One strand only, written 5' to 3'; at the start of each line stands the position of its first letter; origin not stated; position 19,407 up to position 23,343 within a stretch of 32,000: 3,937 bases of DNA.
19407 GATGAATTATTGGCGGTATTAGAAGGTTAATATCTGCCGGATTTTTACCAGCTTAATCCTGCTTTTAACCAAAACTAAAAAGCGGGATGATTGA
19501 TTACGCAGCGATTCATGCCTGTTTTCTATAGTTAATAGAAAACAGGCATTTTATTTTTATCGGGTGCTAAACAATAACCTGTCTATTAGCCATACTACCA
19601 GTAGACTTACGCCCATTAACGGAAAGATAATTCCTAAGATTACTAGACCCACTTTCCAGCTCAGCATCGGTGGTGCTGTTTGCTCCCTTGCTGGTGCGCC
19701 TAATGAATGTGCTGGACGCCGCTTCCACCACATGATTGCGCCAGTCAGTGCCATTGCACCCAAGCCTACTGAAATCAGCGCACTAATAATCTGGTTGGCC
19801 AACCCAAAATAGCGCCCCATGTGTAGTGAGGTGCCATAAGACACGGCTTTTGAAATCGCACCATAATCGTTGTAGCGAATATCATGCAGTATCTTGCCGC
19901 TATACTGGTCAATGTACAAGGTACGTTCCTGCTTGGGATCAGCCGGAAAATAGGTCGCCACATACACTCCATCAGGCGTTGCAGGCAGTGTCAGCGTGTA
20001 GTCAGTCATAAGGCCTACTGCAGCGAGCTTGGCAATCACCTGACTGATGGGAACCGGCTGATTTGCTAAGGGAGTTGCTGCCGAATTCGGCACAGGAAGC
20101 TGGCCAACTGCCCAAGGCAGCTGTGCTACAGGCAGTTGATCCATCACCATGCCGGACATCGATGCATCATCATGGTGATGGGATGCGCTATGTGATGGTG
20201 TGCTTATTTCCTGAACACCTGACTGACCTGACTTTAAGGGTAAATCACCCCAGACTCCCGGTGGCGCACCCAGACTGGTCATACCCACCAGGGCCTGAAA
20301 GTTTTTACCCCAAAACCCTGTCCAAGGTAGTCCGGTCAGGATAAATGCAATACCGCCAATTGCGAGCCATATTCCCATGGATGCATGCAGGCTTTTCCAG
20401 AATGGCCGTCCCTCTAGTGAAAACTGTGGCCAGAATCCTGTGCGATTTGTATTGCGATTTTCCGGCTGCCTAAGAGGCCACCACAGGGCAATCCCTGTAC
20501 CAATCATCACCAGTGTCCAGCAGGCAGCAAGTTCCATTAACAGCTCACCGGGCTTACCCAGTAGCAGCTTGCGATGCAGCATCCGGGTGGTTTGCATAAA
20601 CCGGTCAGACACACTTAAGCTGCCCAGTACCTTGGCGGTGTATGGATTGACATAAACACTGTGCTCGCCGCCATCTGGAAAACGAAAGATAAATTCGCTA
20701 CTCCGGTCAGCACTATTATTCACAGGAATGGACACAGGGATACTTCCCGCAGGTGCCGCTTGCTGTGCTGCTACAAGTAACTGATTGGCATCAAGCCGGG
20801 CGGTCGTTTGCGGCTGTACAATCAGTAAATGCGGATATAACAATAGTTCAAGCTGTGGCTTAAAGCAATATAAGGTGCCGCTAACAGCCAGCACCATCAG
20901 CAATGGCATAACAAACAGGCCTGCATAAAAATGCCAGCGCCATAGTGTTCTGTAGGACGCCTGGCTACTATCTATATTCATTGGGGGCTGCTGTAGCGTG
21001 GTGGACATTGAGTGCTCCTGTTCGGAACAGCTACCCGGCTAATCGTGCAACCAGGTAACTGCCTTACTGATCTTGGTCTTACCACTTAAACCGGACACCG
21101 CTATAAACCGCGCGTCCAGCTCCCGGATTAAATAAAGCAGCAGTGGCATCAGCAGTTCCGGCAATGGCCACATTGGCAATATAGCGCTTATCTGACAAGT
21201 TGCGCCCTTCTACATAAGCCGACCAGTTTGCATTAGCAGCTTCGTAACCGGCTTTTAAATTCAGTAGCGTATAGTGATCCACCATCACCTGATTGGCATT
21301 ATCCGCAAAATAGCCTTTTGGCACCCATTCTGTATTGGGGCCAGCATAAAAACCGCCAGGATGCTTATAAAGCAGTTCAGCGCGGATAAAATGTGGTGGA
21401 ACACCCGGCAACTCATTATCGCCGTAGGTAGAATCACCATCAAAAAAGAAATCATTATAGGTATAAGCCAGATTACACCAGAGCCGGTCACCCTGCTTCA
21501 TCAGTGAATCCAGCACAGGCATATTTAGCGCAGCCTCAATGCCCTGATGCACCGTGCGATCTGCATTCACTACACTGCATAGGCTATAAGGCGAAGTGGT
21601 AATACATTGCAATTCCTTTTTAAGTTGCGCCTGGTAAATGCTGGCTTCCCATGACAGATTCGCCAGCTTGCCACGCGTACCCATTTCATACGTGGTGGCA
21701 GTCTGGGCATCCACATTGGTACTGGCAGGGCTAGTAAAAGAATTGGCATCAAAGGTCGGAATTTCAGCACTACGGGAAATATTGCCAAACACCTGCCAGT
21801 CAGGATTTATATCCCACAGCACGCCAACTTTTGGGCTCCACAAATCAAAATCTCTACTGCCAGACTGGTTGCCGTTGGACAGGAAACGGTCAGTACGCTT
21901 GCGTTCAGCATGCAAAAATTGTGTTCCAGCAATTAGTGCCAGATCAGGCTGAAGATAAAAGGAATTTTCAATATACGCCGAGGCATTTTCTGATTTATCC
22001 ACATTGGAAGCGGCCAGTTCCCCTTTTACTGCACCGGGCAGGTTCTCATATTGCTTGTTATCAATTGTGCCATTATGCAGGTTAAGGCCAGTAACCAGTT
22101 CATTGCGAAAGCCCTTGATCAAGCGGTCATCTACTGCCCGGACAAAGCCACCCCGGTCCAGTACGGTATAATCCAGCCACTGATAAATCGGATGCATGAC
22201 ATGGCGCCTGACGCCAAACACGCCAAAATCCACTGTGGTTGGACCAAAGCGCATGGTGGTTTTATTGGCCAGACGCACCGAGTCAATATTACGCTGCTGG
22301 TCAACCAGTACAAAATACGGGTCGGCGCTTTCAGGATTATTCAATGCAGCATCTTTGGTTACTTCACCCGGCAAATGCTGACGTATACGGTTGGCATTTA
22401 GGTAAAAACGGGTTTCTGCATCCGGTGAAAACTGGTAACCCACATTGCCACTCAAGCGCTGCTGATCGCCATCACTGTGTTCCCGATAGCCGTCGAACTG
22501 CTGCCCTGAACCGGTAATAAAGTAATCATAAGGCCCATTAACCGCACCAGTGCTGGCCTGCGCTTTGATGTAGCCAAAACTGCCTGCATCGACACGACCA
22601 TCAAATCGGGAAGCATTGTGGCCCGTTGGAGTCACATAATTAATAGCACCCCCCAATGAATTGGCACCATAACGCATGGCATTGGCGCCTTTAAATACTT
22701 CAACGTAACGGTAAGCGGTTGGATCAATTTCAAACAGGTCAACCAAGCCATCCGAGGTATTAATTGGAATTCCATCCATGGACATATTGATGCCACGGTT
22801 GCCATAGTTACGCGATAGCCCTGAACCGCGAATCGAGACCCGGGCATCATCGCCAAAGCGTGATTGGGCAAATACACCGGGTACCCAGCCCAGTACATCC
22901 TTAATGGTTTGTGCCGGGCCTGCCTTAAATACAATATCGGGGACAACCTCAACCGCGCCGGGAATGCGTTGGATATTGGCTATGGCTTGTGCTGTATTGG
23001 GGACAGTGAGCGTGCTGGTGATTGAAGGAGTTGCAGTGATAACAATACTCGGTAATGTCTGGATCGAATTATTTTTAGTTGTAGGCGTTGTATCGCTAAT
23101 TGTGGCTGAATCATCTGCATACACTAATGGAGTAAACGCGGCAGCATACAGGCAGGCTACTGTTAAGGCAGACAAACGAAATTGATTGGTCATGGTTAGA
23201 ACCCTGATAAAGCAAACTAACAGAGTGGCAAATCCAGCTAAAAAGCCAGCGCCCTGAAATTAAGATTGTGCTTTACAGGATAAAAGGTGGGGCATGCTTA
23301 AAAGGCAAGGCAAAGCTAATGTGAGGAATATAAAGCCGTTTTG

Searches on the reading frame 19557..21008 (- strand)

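Call 68: search_protein_families(library=pfam, proteins=[window:19557-21008:-], max_evalue=0.001)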
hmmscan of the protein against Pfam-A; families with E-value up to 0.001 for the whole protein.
window:19557-21008:- (483 aa): 3 families
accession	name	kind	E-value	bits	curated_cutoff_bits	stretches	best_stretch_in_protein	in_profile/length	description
PF03929.21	PepSY_TM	-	1.2e-70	239.1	28.8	1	23-430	1-295/295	PepSY-associated TM region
PF03413.25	PepSY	-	9.5e-08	32.7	24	0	76-130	6-59/60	Peptidase propeptide and YPEB domain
PF01292.26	Ni_hydr_CYTB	-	2.1e-05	24.8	30.1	0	160-236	106-171/179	Prokaryotic cytochrome b561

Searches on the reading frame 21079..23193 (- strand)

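Call 68: search_protein_families(library=pfam, proteins=[window:21079-23193:-], max_evalue=0.001)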
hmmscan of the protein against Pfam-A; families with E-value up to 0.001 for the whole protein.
window:21079-23193:- (704 aa): 2 families
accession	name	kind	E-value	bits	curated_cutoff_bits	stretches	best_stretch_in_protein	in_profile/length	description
PF00593.30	TonB_dep_Rec_b-barrel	-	1.4e-39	137.6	27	1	204-666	19-436/436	TonB dependent receptor-like, beta-barrel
PF07715.20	Plug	-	5.1e-19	69.2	23.9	1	74-183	2-107/107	TonB-dependent Receptor Plug Domain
